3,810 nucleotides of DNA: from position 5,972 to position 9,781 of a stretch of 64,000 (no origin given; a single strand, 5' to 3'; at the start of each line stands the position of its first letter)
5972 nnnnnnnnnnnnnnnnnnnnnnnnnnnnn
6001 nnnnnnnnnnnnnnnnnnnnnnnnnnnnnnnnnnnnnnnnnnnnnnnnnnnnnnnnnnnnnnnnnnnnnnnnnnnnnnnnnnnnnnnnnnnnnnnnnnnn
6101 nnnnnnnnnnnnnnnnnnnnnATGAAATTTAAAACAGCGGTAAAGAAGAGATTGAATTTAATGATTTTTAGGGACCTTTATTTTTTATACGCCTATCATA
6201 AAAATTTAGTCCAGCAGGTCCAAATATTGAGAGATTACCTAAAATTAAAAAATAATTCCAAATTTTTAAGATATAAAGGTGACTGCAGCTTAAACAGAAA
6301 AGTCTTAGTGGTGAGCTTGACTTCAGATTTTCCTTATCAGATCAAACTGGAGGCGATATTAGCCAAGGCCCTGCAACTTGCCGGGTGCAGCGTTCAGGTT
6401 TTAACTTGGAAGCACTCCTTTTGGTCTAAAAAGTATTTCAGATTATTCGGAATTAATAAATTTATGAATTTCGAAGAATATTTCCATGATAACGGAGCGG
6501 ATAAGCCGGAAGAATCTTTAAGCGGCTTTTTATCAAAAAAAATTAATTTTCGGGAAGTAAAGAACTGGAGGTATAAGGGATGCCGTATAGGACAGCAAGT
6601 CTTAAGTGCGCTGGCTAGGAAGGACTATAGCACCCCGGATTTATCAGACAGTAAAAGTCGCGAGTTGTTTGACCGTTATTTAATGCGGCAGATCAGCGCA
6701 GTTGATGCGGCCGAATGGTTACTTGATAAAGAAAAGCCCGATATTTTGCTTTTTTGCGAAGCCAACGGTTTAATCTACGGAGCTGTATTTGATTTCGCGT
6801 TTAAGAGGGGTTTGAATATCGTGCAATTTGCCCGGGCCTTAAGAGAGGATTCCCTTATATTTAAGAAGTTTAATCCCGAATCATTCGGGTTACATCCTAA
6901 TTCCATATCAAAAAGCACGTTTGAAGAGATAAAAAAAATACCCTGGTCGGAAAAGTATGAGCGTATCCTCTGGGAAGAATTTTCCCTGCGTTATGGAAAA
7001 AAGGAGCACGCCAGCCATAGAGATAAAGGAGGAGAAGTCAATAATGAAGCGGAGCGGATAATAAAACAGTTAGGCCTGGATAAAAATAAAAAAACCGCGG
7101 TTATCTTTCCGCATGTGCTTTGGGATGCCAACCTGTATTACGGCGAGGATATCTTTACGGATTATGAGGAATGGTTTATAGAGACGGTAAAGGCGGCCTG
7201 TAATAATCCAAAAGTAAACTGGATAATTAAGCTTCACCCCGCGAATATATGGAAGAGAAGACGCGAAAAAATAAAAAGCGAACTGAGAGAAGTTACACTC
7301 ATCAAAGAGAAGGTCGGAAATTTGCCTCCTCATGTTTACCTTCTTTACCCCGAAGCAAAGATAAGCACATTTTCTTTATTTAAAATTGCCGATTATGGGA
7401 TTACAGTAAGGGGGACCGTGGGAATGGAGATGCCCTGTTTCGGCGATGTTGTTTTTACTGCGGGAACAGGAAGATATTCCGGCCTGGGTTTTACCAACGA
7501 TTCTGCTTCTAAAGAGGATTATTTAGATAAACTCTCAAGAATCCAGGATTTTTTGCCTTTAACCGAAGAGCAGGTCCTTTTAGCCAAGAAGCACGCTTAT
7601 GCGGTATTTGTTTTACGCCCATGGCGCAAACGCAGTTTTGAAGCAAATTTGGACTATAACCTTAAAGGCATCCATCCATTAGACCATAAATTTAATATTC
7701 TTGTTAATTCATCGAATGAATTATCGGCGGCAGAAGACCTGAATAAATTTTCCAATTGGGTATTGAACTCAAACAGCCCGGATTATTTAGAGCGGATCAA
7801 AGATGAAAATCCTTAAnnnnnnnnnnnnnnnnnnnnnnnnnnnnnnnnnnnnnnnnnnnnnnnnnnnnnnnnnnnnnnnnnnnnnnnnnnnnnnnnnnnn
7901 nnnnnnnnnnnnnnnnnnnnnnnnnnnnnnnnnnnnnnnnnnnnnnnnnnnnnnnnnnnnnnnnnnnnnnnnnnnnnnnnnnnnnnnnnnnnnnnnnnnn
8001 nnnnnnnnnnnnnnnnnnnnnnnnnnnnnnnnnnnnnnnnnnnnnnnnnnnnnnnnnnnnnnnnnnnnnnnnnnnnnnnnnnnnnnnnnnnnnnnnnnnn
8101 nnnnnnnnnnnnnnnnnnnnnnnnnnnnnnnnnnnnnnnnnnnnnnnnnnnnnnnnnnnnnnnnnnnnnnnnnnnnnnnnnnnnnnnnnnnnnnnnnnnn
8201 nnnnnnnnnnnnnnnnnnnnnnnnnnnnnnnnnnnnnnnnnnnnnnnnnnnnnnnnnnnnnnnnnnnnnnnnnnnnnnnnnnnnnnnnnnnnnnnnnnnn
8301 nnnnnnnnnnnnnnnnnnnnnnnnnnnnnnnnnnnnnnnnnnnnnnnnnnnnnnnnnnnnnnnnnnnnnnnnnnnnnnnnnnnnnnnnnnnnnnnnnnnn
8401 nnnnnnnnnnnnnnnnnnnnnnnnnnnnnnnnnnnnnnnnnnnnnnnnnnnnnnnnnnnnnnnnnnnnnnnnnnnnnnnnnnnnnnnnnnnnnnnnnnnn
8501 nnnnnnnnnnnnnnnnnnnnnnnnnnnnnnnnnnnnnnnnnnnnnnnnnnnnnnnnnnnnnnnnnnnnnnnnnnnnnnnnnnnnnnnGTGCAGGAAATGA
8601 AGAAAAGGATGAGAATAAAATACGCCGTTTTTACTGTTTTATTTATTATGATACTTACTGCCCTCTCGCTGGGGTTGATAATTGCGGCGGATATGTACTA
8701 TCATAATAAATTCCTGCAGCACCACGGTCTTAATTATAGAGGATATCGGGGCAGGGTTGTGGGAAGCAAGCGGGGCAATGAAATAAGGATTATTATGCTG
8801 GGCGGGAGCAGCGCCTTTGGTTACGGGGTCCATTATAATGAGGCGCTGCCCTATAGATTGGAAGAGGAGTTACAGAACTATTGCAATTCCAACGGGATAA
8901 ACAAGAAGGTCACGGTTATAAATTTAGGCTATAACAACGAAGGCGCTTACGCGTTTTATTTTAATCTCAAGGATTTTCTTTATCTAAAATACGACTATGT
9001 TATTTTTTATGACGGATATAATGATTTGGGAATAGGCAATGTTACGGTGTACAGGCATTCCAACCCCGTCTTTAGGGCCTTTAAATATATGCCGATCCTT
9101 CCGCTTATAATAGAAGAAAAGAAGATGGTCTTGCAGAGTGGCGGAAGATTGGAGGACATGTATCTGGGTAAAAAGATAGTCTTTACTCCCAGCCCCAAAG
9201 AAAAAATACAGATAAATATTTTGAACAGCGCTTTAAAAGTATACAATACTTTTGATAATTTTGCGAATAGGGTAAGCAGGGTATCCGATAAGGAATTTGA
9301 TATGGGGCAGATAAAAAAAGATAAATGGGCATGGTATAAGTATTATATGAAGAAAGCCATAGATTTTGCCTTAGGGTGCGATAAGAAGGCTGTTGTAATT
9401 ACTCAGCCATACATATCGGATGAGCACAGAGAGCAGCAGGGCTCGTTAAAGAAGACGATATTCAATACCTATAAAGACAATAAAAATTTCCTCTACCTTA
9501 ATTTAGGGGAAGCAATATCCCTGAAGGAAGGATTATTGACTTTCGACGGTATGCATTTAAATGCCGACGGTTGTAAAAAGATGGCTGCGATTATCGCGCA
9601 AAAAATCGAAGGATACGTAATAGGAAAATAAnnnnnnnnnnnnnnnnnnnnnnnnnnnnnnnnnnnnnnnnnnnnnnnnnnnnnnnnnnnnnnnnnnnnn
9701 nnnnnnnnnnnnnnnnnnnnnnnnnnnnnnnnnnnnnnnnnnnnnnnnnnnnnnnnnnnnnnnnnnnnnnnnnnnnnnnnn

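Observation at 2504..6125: Second nonulosonic acid module: SAF-less NeuB, NeuC, NeuA and a 2-hydroxyacid dehydrogenase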

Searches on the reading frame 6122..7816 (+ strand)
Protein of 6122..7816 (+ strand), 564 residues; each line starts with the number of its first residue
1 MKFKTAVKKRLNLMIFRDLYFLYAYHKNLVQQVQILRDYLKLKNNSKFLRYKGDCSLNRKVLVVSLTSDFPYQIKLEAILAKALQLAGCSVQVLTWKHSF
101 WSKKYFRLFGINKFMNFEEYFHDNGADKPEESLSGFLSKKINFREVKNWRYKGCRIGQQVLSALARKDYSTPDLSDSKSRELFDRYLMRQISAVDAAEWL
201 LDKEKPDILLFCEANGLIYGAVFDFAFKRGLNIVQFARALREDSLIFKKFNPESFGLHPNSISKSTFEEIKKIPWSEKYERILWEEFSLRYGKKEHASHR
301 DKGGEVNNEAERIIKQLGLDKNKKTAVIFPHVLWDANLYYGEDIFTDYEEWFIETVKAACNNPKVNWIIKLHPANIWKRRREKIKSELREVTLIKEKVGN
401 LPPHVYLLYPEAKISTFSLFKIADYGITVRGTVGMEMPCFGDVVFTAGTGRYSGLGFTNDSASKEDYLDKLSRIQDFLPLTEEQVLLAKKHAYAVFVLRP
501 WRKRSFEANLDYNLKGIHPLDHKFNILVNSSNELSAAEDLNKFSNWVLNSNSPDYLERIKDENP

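Call 3: search_protein_families(library=pfam, proteins=[window:6122-7816:+], max_evalue=0.01)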
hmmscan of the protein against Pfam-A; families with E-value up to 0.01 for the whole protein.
window:6122-7816:+ (564 aa): 1 family
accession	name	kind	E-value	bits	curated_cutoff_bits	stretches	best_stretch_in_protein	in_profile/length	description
PF05159.20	Capsule_synth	-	0.0039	17.2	20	1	312-467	132-281/310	Capsule polysaccharide biosynthesis protein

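Call 4: search_protein_families(library=ncbifam, proteins=[window:6122-7816:+], max_evalue=0.01)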
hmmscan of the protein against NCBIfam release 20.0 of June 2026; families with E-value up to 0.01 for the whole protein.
window:6122-7816:+ (564 aa): 0 families

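Call 48: find_homologous_proteins(query=window:6122-7816:+, max_evalue=0.00001)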
Query window:6122-7816:+ (564 aa): 1352 proteins with E <= 0.00001 among 8000 candidates; the best 120 are listed.
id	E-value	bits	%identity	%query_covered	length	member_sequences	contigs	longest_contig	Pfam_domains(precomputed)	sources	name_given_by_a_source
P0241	0.0e+0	1295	100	100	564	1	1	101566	-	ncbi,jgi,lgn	ncbi:MAG: hypothetical protein WC321_00040 [Candidatus Omnitrophota bacterium]|jgi:hypothetical prot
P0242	0.0e+0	1143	88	100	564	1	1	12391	-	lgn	-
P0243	2.5e-218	744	59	99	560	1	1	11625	-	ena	-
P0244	1.5e-210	719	58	97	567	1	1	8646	PF05159.21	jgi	jgi:hypothetical protein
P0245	8.6e-210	716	60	94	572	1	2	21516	-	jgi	jgi:hypothetical protein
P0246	5.9e-208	710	56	96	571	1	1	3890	-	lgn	-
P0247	2.5e-206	705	58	94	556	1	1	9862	-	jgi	jgi:hypothetical protein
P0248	6.0e-204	697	56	99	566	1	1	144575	-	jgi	jgi:hypothetical protein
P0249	1.2e-202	693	57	95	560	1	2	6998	-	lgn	-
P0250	2.9e-200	685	55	96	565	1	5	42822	-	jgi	-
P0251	9.8e-198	676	57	93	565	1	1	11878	PF05159.21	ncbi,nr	ncbi:MAG: hypothetical protein JW867_04880 [Candidatus Omnitrophica bacterium]|nr:hypothetical prote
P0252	2.5e-197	675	57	95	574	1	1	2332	-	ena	-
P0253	8.0e-193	660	54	94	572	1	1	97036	-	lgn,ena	-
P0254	1.5e-191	656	55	95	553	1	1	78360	-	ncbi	ncbi:hypothetical protein ACFL38_00535 [Candidatus Omnitrophota bacterium]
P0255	3.4e-189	648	55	95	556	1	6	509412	PF05159.21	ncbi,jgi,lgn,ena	-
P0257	1.3e-179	617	52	93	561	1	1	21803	PF05159.21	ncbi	-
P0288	5.5e-138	479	43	93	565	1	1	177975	-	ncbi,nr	ncbi:MAG: hypothetical protein J0L93_06940 [Deltaproteobacteria bacterium]|nr:hypothetical protein [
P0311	2.9e-133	464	42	96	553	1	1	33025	-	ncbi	ncbi:MAG: hypothetical protein ACYDA3_12835 [Gaiellaceae bacterium]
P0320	3.0e-132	460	42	96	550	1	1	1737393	-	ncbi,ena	-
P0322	4.1e-132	460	42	96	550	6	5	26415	PF05159.21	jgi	jgi:hypothetical protein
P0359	1.7e-128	448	42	96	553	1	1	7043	PF05159.21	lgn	-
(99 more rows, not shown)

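Call 49: find_encoding_contigs(protein=P0320, flank=7000, max_places=1)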
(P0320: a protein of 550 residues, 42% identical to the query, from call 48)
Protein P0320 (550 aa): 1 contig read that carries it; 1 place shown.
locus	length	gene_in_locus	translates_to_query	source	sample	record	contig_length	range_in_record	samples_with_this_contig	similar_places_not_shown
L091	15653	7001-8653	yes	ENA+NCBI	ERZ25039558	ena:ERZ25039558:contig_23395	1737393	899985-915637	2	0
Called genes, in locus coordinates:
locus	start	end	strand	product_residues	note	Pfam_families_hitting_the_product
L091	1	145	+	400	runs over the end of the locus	PF13578:Methyltransf_24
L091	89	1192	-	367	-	PF13469:Sulfotransfer_3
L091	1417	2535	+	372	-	PF13469:Sulfotransfer_3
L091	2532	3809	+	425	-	PF00005:ABC_tran, PF13304:AAA_21 (faint), PF14524:Wzt_C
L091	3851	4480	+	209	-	PF01128:IspD, PF02348:CTP_transf_3, PF12804:NTP_transf_3 (weak)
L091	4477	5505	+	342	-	PF03102:NeuB, PF08666:SAF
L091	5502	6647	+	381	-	PF02350:Epimerase_2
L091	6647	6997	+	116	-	PF00571:CBS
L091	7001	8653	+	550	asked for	-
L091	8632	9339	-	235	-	PF02353:CMAS, PF13489:Methyltransf_23, PF07021:MetW, PF13847:Methyltransf_31, PF08241:Methyltransf_11, PF08242:Methyltransf_12, PF13649:Methyltransf_25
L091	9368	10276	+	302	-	PF13489:Methyltransf_23, PF08003:Methyltransf_9 (weak), PF13649:Methyltransf_25, PF13847:Methyltransf_31, PF08241:Methyltransf_11, PF08242:Methyltransf_12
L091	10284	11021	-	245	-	PF13578:Methyltransf_24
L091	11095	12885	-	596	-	PF13522:GATase_6, PF13537:GATase_7, PF00733:Asn_synthase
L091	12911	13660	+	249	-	PF01209:Ubie_methyltran, PF07021:MetW, PF13489:Methyltransf_23, PF13847:Methyltransf_31, PF08241:Methyltransf_11, PF08242:Methyltransf_12, PF13649:Methyltransf_25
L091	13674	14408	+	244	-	PF00535:Glycos_transf_2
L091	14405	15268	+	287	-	PF01073:3Beta_HSD, PF01370:Epimerase, PF02719:Polysacc_synt_2 (weak), PF04321:RmlD_sub_bind, PF05368:NmrA, PF13460:NAD_binding_10, PF16363:GDP_Man_Dehyd, PF07993:NAD_binding_4 (weak)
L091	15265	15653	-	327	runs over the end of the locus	PF13439:Glyco_transf_4, PF20706:GT4-conflict, PF00534:Glycos_transf_1, PF13692:Glyco_trans_1_4, PF13524:Glyco_trans_1_2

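Call 50: find_encoding_contigs(protein=P0288, flank=7000, max_places=1)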
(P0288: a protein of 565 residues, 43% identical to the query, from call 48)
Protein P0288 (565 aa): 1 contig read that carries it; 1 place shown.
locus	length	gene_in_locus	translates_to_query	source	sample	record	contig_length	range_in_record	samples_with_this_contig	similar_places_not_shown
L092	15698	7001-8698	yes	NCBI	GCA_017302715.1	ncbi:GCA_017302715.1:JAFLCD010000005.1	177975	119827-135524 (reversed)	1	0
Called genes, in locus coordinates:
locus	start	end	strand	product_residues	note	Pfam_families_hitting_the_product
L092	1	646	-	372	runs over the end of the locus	PF13450:NAD_binding_8, PF03275:GLF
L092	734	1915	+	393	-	PF13489:Methyltransf_23, PF08241:Methyltransf_11, PF08242:Methyltransf_12, PF13649:Methyltransf_25, PF13847:Methyltransf_31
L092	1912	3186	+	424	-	-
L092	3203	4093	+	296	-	PF01073:3Beta_HSD (weak), PF01370:Epimerase, PF16363:GDP_Man_Dehyd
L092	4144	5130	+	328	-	PF03102:NeuB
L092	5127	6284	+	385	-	PF02350:Epimerase_2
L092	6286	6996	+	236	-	PF02348:CTP_transf_3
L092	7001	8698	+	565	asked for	-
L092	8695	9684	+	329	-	PF13489:Methyltransf_23, PF08241:Methyltransf_11, PF08242:Methyltransf_12, PF13649:Methyltransf_25, PF13847:Methyltransf_31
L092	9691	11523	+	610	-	PF12481:DUF3700 (weak), PF13522:GATase_6, PF13537:GATase_7, PF00733:Asn_synthase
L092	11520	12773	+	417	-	PF00534:Glycos_transf_1, PF13692:Glyco_trans_1_4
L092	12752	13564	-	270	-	PF00535:Glycos_transf_2 (faint)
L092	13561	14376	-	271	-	PF00535:Glycos_transf_2, PF10111:Glyco_tranf_2_2, PF13641:Glyco_tranf_2_3 (weak)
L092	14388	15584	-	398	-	PF00534:Glycos_transf_1, PF13692:Glyco_trans_1_4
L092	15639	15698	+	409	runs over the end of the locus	PF02563:Poly_export, PF10531:SLBB (weak), PF22461:SLBB_2 (weak)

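Call 51: find_encoding_contigs(protein=P0311, flank=7000, max_places=1)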
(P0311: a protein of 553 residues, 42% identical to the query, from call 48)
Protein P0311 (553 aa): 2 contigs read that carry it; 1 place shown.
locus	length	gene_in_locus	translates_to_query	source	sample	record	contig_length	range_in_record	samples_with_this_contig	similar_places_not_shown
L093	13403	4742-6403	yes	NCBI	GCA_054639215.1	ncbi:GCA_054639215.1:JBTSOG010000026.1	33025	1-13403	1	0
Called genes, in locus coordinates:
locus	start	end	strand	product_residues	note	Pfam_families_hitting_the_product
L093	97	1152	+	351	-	PF01073:3Beta_HSD (weak), PF01370:Epimerase, PF02719:Polysacc_synt_2, PF04321:RmlD_sub_bind, PF16363:GDP_Man_Dehyd, PF07993:NAD_binding_4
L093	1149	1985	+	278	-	PF01061:ABC2_membrane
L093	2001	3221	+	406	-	PF13439:Glyco_transf_4 (weak), PF13692:Glyco_trans_1_4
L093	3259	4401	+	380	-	PF02350:Epimerase_2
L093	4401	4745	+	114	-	PF00571:CBS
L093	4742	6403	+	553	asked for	-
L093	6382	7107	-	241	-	PF02353:CMAS (faint), PF13489:Methyltransf_23, PF07021:MetW (weak), PF13847:Methyltransf_31, PF08241:Methyltransf_11, PF08242:Methyltransf_12, PF13649:Methyltransf_25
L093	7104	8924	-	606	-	PF13522:GATase_6, PF13537:GATase_7, PF00733:Asn_synthase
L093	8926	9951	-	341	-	PF03102:NeuB, PF08666:SAF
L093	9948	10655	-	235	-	PF02348:CTP_transf_3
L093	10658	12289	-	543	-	-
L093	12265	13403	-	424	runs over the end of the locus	PF00005:ABC_tran, PF13304:AAA_21 (faint)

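Call 62: predict_structure(alignment_id=A3)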
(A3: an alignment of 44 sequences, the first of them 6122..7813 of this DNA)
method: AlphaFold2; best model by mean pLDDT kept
length: 564 residues; sequences in the alignment: 44
mean_pLDDT: 89.1   pTM: 0.89
mean pLDDT of the five models: 89.1, 88.4, 87.9, 87.7, 86.9
residues with pLDDT >= 90: 386; 70-90: 116; 50-70: 58; < 50: 4
segments of 3 or more residues with pLDDT < 50: 561-564
pLDDT, mean of each block of 10 residues (from residue 1): 66 68 69 92 96 91 91 96 98 94 96 95 67 92 91 94 88 90 94 95 97 88 96 94 93 92 95 96 91 59 64 93 96 66 89 97 98 83 86 96 96 88 94 94 91 93 97 98 98 96 91 72 91 97 97 86 39
secondary structure, 60 per line:
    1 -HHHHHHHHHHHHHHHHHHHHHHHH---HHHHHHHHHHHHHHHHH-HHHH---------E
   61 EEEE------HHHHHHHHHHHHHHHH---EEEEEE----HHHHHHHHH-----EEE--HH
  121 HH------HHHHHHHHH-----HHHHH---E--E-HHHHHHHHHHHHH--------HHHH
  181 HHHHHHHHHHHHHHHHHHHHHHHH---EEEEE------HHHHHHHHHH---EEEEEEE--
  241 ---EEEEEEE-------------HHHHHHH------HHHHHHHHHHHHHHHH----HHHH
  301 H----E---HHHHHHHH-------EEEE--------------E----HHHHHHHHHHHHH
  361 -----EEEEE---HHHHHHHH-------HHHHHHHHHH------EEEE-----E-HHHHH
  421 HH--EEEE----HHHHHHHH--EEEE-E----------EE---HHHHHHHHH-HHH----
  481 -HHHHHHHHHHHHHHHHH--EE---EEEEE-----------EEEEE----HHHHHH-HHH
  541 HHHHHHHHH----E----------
elements in order: H2-25 H29-45 H47-50 E60-64 H71-86 E90-95 H100-108 E114-116 H119-122 H129-137 H143-147 H156-168 H177-204 E208-212 H219-228 E232-238 E244-250 H264-270 H277-292 H297-301 H310-317 E325-328 H348-360 E366-370 H374-381 H389-398 E405-408 H416-422 E425-428 H433-440 E443-446 H464-472 H482-498 E506-510 E522-526 H531-536 H538-549

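Call 65: fold_search(model_id=the predicted structure, library=pdb)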
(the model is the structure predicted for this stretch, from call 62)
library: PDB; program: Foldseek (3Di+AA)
matches with E <= 10: 1346; with E <= 0.001: 162
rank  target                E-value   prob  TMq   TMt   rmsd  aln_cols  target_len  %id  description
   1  3beo_A                4.0e-08  1.00  0.26  0.35  13.3       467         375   12  A Structural Basis for the allosteric regulation of non-hydrolyzing UDP-GlcNAc 2-epimerases (released 2008-02-19)
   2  3dzc_A                5.8e-08  1.00  0.22  0.32  12.9       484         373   14  2.35 Angstrom resolution structure of WecB (VC0917), a UDP-N-acetylglucosamine 2-epimerase from Vibrio cholerae. (released 2008-08-12)
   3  6vlc_D                6.5e-08  1.00  0.23  0.33  16.5       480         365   13  Crystal structure of UDP-GlcNAc 2-epimerase from Neisseria meningitidis bound to UDP-GlcNAc (released 2020-11-11)
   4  6vlc_B                9.9e-08  1.00  0.25  0.37  11.6       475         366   12  Crystal structure of UDP-GlcNAc 2-epimerase from Neisseria meningitidis bound to UDP-GlcNAc (released 2020-11-11)
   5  1f6d_A                1.1e-07  1.00  0.24  0.34  12.9       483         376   13  THE STRUCTURE OF UDP-N-ACETYLGLUCOSAMINE 2-EPIMERASE FROM E. COLI. (released 2000-12-13)
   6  1f6d_D                1.4e-07  1.00  0.23  0.32  14.1       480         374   14  THE STRUCTURE OF UDP-N-ACETYLGLUCOSAMINE 2-EPIMERASE FROM E. COLI. (released 2000-12-13)
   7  1f6d_B                1.8e-07  1.00  0.28  0.38  10.9       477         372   13  THE STRUCTURE OF UDP-N-ACETYLGLUCOSAMINE 2-EPIMERASE FROM E. COLI. (released 2000-12-13)
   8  3oti_A                6.3e-07  1.00  0.24  0.32  15.8       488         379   11  Crystal Structure of CalG3, Calicheamicin Glycostyltransferase, TDP and calicheamicin T0 bound form (released 2010-12-15)
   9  1f6d_C                6.6e-07  1.00  0.26  0.35  11.9       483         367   14  THE STRUCTURE OF UDP-N-ACETYLGLUCOSAMINE 2-EPIMERASE FROM E. COLI. (released 2000-12-13)
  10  5enz_A                7.0e-07  1.00  0.26  0.36  12.7       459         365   14  S. aureus MnaA-UDP co-structure (released 2016-04-27)
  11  3ot5_C                7.4e-07  1.00  0.25  0.35  11.7       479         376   15  2.2 Angstrom Resolution Crystal Structure of putative UDP-N-acetylglucosamine 2-epimerase from Listeria monocytogenes (released 2010-09-22)
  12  4g2t                  7.4e-07  1.00  0.20  0.27  16.7       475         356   12  Crystal Structure of Streptomyces sp. SF2575 glycosyltransferase SsfS6, complexed with thymidine diphosphate (released 2012-07-25)
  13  3wad_A                8.2e-07  1.00  0.22  0.29  17.0       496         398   10  Crystal structure of glycosyltransferase VinC involved in the biosynthesis of vicenistatin (released 2014-06-04)
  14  8fuw                  8.6e-07  1.00  0.29  0.48  10.6       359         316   13  KpsC D160N Kdo adduct (released 2023-03-08)
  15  3ot5_B                8.6e-07  1.00  0.26  0.34  12.1       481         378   12  2.2 Angstrom Resolution Crystal Structure of putative UDP-N-acetylglucosamine 2-epimerase from Listeria monocytogenes (released 2010-09-22)
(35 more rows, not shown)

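Call 75: search_solved_structures(query=A3, max_evalue=10, show_alignments=4)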
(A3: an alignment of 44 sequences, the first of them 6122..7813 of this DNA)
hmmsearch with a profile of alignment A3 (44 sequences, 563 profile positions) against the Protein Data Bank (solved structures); distinct sequences matched with E-value up to 10: 0.

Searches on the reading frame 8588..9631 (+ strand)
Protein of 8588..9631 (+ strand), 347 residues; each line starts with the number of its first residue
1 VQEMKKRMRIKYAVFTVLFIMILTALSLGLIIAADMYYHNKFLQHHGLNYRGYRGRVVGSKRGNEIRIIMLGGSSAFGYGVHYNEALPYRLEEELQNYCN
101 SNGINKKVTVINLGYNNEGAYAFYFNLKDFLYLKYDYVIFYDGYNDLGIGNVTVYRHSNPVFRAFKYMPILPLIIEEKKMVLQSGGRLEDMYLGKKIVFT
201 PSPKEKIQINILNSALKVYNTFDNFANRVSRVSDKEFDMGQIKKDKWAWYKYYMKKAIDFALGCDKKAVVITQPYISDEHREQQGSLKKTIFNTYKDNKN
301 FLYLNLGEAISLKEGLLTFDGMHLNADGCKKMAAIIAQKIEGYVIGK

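Call 47: search_protein_families(library=pfam, proteins=[window:8588-9631:+], max_evalue=0.001)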
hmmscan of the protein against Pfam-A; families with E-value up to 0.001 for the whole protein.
window:8588-9631:+ (347 aa): 1 family
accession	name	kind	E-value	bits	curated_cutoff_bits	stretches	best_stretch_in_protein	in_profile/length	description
PF13472.12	Lipase_GDSL_2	-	0.00056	20.9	32.9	0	71-157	2-85/178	GDSL-like Lipase/Acylhydrolase family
